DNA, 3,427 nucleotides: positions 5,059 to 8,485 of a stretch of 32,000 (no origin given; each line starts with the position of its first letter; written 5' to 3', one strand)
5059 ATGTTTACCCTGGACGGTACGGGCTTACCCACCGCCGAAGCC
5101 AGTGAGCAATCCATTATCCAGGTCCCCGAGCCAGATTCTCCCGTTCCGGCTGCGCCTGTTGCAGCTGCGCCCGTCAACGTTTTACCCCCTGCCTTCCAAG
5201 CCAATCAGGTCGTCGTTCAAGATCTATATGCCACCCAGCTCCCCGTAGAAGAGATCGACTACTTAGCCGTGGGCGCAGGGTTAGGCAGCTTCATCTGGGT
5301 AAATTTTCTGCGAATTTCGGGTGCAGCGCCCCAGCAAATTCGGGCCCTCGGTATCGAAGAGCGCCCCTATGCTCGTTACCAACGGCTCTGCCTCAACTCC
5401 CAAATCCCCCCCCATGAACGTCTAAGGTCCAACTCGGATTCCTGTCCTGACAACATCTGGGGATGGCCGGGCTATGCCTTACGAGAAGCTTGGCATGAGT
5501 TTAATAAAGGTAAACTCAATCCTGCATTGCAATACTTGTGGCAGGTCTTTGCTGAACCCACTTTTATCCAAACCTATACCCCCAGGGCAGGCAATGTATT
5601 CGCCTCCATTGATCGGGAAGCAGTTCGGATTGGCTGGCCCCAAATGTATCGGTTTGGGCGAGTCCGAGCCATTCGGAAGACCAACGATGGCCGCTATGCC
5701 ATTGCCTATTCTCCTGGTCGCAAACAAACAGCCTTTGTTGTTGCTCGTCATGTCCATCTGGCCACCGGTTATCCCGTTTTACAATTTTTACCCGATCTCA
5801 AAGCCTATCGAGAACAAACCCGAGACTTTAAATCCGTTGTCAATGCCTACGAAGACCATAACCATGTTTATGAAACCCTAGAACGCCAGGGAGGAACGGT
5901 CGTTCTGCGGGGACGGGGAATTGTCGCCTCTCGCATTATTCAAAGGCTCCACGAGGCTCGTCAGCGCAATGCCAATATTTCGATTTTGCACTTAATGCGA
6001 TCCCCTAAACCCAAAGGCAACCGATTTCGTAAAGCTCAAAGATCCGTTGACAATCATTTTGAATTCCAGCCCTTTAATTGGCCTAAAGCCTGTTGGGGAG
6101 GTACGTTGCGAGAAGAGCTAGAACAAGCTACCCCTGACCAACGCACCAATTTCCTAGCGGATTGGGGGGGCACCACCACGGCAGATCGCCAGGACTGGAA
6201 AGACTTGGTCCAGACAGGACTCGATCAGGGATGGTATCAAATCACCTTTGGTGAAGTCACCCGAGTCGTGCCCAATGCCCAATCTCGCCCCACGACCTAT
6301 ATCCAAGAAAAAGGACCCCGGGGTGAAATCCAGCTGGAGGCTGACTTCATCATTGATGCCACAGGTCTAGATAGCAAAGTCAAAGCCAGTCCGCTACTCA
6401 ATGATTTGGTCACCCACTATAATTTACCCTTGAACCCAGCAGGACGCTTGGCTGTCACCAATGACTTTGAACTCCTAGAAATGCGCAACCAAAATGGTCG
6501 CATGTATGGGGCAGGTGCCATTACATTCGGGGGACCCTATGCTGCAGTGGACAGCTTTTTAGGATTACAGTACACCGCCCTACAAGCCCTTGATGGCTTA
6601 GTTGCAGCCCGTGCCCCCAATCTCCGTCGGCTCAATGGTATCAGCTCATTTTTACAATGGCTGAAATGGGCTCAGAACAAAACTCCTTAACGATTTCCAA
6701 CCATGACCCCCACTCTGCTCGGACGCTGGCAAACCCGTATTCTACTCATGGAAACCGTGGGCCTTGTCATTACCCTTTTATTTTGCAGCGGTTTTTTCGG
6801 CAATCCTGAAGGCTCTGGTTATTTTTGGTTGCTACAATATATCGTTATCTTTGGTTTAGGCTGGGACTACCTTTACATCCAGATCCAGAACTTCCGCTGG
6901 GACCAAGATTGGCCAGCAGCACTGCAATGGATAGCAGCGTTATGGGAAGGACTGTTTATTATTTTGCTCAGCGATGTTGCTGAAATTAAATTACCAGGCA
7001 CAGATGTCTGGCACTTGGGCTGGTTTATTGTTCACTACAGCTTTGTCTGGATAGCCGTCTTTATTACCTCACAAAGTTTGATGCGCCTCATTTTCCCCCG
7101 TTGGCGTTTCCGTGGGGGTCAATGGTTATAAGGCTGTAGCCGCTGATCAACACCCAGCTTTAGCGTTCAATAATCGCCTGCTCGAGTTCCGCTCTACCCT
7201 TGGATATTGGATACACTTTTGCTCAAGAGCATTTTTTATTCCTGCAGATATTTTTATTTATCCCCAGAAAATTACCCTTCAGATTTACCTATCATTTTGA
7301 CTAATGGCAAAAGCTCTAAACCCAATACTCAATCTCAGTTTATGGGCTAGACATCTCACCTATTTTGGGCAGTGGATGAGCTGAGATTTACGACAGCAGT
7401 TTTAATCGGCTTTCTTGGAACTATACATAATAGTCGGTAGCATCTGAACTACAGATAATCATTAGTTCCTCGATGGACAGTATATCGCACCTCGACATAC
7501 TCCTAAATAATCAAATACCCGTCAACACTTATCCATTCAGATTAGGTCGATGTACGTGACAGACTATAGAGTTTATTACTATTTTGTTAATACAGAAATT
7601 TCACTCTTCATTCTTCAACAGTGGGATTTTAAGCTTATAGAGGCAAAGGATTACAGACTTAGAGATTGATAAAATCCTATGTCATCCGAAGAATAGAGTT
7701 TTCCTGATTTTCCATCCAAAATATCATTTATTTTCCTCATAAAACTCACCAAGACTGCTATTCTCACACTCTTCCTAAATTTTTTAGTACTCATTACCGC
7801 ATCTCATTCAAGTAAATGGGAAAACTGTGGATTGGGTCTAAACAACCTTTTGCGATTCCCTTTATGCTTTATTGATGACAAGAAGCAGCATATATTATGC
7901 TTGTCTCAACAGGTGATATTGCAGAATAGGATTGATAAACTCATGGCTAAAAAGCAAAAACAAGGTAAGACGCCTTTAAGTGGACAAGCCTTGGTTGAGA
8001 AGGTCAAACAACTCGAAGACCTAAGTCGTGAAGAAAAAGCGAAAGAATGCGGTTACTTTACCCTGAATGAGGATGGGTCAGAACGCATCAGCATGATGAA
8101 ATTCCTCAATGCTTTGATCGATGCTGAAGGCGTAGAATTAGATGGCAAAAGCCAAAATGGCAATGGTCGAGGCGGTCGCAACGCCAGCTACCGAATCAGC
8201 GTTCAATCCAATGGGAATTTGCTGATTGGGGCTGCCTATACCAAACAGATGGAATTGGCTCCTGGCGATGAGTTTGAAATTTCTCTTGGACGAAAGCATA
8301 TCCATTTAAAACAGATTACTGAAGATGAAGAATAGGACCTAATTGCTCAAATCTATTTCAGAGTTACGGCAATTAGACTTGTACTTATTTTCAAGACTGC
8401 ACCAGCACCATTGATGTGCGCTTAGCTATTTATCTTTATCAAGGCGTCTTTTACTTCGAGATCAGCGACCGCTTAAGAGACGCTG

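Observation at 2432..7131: Cluster of three FHA-domain proteins, each with a different effector module, around one divergent promoter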

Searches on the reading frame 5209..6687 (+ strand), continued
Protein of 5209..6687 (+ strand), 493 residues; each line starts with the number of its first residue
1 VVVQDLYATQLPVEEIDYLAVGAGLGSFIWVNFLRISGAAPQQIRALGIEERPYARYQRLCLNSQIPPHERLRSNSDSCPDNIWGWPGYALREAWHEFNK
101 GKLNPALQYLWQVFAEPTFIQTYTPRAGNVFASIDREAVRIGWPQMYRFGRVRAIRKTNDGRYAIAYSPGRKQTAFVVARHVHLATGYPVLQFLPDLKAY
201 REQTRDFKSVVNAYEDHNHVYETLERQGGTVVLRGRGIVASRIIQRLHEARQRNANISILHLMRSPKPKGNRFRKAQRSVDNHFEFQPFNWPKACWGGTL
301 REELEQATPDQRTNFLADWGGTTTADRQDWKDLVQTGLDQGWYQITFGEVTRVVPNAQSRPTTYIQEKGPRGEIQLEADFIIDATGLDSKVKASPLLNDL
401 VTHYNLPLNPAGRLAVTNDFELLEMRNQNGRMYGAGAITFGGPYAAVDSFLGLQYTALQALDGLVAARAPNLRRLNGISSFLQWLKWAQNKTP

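Call 56: find_encoding_contigs(protein=P0434, flank=6000, max_places=1)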
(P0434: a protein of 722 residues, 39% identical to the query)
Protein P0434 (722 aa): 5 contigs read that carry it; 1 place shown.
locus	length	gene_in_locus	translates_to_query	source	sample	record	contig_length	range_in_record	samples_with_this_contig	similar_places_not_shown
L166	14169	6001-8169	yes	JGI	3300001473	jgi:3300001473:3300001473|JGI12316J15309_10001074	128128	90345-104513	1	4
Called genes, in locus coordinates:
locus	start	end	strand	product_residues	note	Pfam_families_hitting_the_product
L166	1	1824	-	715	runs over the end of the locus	PF08239:SH3_3, PF07705:CARDB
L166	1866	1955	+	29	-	-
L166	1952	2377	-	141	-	PF13581:HATPase_c_2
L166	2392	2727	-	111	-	PF01740:STAS, PF13466:STAS_2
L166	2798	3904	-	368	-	PF01926:MMR_HSR1, PF02421:FeoB_N, PF06071:YchF-GTPase_C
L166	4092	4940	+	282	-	PF00753:Lactamase_B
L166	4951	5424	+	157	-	PF12802:MarR_2, PF01047:MarR, PF13463:HTH_27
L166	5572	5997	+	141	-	PF16697:Yop-YscD_cpl (faint), PF00498:FHA (weak)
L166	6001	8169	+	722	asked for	PF16697:Yop-YscD_cpl, PF00498:FHA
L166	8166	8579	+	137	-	-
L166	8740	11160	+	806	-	-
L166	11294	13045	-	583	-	PF02543:Carbam_trans_N, PF22521:HypF_C_2 (weak), PF16861:Carbam_trans_C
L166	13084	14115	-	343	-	PF04007:DUF354 (faint)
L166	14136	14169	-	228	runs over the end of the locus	PF13489:Methyltransf_23, PF13649:Methyltransf_25, PF08241:Methyltransf_11, PF08242:Methyltransf_12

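Call 57: find_encoding_contigs(protein=P0396, flank=6000, max_places=1)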
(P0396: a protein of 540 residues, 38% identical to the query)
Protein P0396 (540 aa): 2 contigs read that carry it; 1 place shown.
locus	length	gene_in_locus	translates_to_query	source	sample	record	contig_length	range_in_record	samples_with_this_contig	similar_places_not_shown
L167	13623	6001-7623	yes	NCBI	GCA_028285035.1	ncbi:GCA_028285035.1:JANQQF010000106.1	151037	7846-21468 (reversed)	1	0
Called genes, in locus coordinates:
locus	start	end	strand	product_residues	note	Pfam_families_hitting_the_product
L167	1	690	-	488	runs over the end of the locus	-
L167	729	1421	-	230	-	-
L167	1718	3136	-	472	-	PF01425:Amidase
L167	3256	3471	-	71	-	PF00313:CSD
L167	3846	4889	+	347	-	PF01925:TauE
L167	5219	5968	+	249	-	PF16697:Yop-YscD_cpl, PF00498:FHA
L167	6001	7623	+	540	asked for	-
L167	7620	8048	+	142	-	-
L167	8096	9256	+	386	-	PF03150:CCP_MauG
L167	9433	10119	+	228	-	PF00072:Response_reg, PF00486:Trans_reg_C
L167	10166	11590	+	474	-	PF00672:HAMP, PF00512:HisKA, PF13581:HATPase_c_2 (weak), PF02518:HATPase_c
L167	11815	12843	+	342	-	PF00589:Phage_integrase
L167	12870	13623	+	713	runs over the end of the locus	PF00082:Peptidase_S8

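Call 59: search_protein_families(library=pfam, proteins=[P0166], max_evalue=0.001)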
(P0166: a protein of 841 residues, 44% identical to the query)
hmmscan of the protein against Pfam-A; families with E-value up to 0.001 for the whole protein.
P0166 (841 aa): 3 families
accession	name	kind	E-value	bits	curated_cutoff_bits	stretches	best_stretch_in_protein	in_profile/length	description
PF00069.31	Pkinase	-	8.8e-42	143.8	31.7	1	9-267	1-253/263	Protein kinase domain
PF07714.23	PK_Tyr_Ser-Thr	-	2.6e-28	99.5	23.1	1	11-265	3-248/258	Protein tyrosine and serine/threonine kinase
PF01636.29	APH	-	3.5e-05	24.1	23.2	1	55-145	90-183/239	Phosphotransferase enzyme family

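Call 60: search_protein_families(library=pfam, alignment_id=A2, max_evalue=1)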
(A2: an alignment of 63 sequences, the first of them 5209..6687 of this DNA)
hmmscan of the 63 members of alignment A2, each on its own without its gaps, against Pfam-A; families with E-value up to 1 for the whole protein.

A. member 1, window:5209-6687:+ (493 aa): 0 families

B. families by the number of members that match (of 63 scanned): 28 families (the first 25 are shown)
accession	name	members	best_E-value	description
PF00498.31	FHA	40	1.6e-38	FHA domain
PF16697.10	Yop-YscD_cpl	40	2.2e-27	Inner membrane component of T3SS, cytoplasmic domain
PF12831.13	FAD_oxidored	6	0.016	FAD dependent oxidoreductase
PF04820.20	Trp_halogenase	4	0.028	Tryptophan halogenase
PF13434.12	Lys_Orn_oxgnase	2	0.0019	L-lysine 6-monooxygenase/L-ornithine 5-monooxygenase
PF17113.10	AmpE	2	0.047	Regulatory signalling modulator protein AmpE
PF24137.2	DA_N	2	0.093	Diels-Alderase N-terminal domain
PF01118.30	Semialdhyde_dh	2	0.14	Semialdehyde dehydrogenase, NAD binding domain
PF12616.13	DUF3775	1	0.015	Protein of unknown function (DUF3775)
PF10005.14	Zn_ribbon_DZR_6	1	0.015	zinc-ribbon domain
PF09797.15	NatB_MDM20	1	0.017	N-acetyltransferase B complex (NatB) non catalytic subunit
PF17913.6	FHA_2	1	0.017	FHA domain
PF23842.1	Phage_tail_terminator_3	1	0.031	Phage tail termination protein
PF00027.35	cNMP_binding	1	0.055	Cyclic nucleotide-binding domain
PF06224.18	AlkZ-like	1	0.097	DNA glycosylase AlkZ-like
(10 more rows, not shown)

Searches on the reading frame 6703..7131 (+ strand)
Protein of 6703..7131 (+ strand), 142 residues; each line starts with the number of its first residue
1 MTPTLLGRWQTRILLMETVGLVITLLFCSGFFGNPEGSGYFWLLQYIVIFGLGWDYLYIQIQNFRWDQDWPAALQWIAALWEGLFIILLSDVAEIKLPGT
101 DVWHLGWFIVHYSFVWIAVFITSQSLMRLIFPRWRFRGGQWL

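Call 3: search_protein_families(library=pfam, proteins=[window:6703-7131:+], max_evalue=0.01)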
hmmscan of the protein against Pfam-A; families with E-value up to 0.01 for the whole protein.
window:6703-7131:+ (142 aa): 0 families

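Call 4: search_protein_families(library=ncbifam, proteins=[window:6703-7131:+], max_evalue=0.01)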
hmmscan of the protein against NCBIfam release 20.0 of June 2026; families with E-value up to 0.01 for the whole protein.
window:6703-7131:+ (142 aa): 0 families

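Call 22: find_homologous_proteins(query=window:6703-7128:+, max_evalue=0.001)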
Query window:6703-7128:+ (142 aa): 682 proteins with E <= 0.001 among 688 candidates; the best 120 are listed.
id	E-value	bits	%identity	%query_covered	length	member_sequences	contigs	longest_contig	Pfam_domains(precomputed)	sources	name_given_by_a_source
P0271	3.0e-87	309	96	99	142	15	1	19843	-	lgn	-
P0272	2.8e-77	276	86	100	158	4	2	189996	-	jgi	-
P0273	1.3e-76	274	85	100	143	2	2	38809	-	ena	-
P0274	8.7e-76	271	85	100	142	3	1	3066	-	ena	-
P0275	1.1e-75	271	84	100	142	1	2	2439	-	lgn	-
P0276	3.2e-75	269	84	100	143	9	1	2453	-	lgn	-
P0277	4.6e-74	266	84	100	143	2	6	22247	-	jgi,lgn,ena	jgi:hypothetical protein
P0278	2.5e-71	257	81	100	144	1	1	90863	-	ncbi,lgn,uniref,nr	ncbi:hypothetical protein [Acaryochloris sp. IP29b_bin.137]|uniref:hypothetical protein n=1 Tax=Acar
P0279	3.6e-71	256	80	100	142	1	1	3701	-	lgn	-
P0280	1.7e-68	248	77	100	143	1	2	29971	-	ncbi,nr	ncbi:MAG: hypothetical protein HC934_03830 [Acaryochloridaceae cyanobacterium SU_2_1]|nr:hypothetica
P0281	4.0e-62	227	70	99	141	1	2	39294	-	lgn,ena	-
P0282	1.0e-58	216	68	100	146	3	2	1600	-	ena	-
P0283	2.1e-58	215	67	99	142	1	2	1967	-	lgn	-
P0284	4.6e-58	214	66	100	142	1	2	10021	-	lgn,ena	-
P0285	9.5e-58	213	67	100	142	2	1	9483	-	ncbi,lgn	ncbi:MAG: hypothetical protein WA902_19985 [Thermosynechococcaceae cyanobacterium]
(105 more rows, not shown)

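Call 66: search_protein_families(library=padloc, proteins=[window:6703-7131:+], max_evalue=0.01)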
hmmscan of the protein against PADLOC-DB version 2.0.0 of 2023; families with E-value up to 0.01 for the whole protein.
window:6703-7131:+ (142 aa): 0 families

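Call 77: search_solved_structures(query=A5, max_evalue=10, show_alignments=1)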
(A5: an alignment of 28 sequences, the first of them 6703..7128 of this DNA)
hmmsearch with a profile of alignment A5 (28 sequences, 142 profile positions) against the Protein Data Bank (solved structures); distinct sequences matched with E-value up to 10: 3.
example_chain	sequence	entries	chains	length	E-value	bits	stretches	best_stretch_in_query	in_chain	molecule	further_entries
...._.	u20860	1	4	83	0.18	15.3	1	58-86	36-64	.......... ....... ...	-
1xwr_A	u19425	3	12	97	0.25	14.9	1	58-86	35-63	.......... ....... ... | Transcriptional activator II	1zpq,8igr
5oqk_A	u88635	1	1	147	2.8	11.4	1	82-137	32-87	Voltage-gated hydrogen channel 1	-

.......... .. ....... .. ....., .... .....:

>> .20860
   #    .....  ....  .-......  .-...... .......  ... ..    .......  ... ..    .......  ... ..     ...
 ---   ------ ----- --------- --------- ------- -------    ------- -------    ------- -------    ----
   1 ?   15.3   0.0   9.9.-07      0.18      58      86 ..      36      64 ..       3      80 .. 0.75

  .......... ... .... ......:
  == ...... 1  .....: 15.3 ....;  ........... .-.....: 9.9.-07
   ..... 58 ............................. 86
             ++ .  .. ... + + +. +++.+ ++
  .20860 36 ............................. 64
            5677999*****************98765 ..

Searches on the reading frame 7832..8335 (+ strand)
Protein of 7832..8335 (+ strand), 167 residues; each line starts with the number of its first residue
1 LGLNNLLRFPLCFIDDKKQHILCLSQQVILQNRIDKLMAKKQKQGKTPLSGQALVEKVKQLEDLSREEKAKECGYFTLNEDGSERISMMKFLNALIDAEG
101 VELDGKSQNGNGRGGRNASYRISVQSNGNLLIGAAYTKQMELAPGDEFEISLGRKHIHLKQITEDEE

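Call 3: search_protein_families(library=pfam, proteins=[window:7832-8335:+], max_evalue=0.01)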
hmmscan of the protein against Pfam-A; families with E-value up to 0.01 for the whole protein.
window:7832-8335:+ (167 aa): 1 family
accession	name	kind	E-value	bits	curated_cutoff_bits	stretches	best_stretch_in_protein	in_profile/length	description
PF14250.11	AbrB-like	-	1.5e-35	121.5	25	1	90-159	1-70/70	AbrB-like transcriptional regulator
